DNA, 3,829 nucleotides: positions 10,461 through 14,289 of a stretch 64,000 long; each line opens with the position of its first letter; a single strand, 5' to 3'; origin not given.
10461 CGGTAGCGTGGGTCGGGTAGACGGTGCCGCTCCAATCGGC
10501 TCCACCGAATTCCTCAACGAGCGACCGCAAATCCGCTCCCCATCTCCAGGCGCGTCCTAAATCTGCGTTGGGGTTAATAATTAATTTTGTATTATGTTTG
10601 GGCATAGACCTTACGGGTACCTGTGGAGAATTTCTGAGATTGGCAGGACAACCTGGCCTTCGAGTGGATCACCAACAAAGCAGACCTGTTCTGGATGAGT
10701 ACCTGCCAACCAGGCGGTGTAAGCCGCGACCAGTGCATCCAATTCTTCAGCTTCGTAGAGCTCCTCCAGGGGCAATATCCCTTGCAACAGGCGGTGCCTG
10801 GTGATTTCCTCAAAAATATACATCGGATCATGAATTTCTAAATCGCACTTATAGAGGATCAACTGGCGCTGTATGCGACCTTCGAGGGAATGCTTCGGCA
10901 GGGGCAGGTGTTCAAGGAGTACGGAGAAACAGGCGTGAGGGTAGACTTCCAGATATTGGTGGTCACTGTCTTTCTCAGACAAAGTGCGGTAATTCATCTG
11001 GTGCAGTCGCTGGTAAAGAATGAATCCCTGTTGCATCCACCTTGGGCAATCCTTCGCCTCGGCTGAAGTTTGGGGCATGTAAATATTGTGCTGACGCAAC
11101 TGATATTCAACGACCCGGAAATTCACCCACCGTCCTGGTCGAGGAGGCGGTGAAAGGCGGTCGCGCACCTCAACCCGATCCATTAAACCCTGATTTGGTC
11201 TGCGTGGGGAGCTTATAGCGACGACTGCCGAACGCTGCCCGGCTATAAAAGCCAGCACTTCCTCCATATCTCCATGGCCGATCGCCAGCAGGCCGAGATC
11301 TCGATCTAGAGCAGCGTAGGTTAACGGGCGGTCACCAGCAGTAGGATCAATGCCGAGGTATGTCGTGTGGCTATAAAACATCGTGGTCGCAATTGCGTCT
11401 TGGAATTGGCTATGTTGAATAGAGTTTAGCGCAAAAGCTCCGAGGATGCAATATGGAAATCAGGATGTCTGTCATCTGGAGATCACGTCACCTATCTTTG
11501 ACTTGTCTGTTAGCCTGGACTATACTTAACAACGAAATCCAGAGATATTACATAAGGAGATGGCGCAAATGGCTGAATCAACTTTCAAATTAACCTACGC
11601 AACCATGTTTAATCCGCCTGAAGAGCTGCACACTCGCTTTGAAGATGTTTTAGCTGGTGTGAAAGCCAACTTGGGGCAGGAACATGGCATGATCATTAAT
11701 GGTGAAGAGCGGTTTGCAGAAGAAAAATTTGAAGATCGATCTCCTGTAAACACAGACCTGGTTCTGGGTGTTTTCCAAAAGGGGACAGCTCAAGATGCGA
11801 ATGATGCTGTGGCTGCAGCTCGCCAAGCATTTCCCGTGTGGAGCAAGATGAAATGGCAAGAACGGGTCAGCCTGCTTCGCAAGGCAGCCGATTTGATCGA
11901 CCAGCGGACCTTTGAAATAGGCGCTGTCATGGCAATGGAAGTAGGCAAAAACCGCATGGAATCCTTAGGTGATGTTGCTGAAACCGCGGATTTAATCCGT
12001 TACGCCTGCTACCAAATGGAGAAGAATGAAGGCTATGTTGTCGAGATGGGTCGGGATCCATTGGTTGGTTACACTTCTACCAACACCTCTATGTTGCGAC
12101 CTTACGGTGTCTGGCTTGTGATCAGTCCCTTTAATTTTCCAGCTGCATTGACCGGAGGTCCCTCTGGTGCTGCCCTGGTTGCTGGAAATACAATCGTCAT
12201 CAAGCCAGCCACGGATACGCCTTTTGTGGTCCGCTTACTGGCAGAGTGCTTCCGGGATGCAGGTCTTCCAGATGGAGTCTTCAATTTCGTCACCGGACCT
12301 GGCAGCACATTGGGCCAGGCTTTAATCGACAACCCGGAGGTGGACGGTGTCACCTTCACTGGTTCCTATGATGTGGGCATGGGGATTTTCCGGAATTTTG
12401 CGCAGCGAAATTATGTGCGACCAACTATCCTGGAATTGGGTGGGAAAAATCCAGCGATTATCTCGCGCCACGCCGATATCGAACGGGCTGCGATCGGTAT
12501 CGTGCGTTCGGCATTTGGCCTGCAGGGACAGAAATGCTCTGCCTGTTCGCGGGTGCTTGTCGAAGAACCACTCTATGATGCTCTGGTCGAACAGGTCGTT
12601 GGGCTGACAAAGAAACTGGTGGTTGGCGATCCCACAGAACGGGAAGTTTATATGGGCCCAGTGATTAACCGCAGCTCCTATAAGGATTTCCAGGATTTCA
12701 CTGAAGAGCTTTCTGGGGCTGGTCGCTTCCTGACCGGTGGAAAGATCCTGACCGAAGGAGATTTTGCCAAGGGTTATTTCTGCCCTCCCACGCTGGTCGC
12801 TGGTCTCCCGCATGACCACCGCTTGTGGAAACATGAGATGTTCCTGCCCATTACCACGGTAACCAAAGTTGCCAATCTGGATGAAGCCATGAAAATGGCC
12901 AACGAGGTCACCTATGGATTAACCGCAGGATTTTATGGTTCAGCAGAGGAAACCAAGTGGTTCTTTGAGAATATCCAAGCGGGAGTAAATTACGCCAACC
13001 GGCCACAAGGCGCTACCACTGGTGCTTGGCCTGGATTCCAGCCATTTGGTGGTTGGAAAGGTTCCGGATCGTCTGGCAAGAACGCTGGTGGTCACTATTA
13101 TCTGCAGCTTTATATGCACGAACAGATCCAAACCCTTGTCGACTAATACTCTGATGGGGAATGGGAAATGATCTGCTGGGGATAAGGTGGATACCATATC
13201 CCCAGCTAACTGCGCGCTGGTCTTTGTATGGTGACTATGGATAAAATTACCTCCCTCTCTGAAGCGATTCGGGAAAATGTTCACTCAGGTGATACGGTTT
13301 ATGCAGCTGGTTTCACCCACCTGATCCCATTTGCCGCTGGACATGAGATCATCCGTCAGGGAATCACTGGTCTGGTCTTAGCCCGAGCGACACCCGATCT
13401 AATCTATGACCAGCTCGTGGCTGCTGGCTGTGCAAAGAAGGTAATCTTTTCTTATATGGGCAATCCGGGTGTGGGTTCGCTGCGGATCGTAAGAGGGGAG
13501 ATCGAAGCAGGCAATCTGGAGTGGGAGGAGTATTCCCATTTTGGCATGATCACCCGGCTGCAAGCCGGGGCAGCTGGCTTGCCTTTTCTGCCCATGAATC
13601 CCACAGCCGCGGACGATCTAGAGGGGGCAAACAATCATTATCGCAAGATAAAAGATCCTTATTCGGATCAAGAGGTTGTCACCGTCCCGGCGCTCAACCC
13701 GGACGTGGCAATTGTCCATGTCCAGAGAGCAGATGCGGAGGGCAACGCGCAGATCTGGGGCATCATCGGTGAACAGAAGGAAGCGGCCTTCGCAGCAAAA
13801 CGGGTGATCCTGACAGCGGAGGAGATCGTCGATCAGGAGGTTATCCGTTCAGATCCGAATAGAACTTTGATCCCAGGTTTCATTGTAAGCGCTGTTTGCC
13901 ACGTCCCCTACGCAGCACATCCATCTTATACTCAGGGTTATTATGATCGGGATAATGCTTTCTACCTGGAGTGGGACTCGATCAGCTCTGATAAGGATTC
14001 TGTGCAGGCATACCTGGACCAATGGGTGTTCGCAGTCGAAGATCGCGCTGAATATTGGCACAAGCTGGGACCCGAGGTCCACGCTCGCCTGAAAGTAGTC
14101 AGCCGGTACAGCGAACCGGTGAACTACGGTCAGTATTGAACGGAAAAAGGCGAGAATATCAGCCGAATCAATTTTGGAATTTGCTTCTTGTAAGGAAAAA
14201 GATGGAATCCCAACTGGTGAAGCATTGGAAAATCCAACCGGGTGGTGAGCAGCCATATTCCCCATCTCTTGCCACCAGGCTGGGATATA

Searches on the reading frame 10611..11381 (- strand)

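Call 9: search_protein_families(library=pfam, proteins=[window:10611-11381:-])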
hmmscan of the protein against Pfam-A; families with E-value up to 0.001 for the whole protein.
window:10611-11381:- (256 aa): 1 family
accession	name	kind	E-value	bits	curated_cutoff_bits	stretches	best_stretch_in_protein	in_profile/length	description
PF04250.19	DUF429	-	5.9e-11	42.9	23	1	109-239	96-212/214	Protein of unknown function (DUF429)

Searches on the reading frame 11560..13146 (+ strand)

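Call 9: search_protein_families(library=pfam, proteins=[window:11560-13146:+])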
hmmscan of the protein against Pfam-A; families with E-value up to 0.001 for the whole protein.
window:11560-13146:+ (528 aa): 1 family
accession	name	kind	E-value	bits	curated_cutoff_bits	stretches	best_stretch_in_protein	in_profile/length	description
PF00171.27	Aldedh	-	4.6e-134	447.9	23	1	55-520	7-457/461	Aldehyde dehydrogenase family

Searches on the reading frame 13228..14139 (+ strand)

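Call 9: search_protein_families(library=pfam, proteins=[window:13228-14139:+])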
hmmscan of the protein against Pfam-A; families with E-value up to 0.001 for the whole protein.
window:13228-14139:+ (303 aa): 1 family
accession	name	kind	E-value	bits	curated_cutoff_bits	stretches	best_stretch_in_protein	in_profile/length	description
PF01144.29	CoA_trans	-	7.2e-30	104.4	23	1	8-223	2-214/217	Coenzyme A transferase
